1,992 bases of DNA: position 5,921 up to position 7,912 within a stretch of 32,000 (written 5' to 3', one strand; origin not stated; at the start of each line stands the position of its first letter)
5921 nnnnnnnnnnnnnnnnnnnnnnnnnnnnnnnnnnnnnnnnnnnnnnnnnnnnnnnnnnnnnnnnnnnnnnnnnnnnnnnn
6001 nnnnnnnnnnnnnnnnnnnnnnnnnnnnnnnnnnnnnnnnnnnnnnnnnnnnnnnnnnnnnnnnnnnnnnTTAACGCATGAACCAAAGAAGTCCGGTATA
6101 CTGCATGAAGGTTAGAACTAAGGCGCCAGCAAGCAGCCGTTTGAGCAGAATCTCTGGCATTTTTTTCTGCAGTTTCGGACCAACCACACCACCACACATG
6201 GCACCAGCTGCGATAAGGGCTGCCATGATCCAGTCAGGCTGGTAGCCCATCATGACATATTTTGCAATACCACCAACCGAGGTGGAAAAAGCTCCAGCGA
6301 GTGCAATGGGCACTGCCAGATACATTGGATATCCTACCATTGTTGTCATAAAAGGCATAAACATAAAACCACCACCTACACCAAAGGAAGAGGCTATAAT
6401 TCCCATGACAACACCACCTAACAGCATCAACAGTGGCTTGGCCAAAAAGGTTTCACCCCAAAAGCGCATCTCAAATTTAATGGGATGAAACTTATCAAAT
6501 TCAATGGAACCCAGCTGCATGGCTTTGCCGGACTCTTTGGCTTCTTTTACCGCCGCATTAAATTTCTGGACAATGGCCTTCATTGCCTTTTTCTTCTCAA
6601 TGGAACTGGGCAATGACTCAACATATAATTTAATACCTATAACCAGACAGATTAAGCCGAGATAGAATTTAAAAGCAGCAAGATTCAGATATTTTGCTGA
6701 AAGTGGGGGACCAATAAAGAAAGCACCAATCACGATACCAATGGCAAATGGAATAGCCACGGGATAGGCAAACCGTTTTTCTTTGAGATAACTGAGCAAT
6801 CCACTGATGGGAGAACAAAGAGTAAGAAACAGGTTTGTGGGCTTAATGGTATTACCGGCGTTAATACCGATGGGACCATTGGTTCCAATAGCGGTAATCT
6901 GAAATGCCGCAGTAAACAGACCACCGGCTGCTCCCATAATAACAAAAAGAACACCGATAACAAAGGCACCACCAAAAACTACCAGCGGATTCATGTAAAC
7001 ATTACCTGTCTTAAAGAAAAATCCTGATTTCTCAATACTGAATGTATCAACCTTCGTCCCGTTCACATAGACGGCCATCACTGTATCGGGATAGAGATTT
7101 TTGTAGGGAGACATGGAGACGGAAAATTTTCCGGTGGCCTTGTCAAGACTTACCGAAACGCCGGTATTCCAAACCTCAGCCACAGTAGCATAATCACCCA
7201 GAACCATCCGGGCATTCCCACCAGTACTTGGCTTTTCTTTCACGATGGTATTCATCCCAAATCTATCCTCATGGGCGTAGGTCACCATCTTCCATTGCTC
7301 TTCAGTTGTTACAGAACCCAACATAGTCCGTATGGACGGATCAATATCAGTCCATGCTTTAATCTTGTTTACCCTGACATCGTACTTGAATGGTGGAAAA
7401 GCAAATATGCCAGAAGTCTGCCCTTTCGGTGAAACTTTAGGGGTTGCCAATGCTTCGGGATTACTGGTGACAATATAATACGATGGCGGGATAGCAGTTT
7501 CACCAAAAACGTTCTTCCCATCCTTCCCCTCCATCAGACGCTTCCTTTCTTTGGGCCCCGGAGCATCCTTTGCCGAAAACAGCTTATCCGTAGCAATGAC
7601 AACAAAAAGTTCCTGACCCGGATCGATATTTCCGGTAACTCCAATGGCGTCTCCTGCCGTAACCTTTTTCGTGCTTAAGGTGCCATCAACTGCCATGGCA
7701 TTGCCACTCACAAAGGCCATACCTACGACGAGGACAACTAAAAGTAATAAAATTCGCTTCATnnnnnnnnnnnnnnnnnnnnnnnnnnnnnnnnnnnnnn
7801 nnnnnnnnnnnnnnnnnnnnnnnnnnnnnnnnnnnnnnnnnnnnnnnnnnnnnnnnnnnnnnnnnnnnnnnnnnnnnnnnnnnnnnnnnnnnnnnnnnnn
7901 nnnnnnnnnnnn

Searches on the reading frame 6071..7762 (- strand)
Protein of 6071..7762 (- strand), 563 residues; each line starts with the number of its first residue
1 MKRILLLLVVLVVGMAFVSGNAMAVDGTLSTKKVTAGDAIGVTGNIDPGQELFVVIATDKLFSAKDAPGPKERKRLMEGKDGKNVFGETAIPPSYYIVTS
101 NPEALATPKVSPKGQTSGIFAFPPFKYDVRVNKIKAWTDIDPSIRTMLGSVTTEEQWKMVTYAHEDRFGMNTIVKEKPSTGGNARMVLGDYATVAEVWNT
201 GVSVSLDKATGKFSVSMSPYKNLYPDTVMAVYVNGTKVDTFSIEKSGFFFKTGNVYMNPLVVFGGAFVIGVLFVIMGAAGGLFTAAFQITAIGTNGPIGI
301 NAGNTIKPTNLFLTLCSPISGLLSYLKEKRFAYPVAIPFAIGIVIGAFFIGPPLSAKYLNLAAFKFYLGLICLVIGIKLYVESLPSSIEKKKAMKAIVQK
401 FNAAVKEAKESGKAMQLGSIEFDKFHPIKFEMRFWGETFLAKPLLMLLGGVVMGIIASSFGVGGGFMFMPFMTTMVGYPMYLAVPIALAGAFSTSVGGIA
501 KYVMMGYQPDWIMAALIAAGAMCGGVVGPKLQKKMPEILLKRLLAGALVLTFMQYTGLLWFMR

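Call 27: search_protein_families(library=pfam, proteins=[window:6071-7762:-], max_evalue=0.00001)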
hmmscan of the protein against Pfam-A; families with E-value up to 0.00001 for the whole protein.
window:6071-7762:- (563 aa): 1 family
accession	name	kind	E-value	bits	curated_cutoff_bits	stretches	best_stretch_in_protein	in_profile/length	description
PF01925.25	TauE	-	1.4e-27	97.4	32.6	1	263-553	2-235/237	Sulfite exporter TauE/SafE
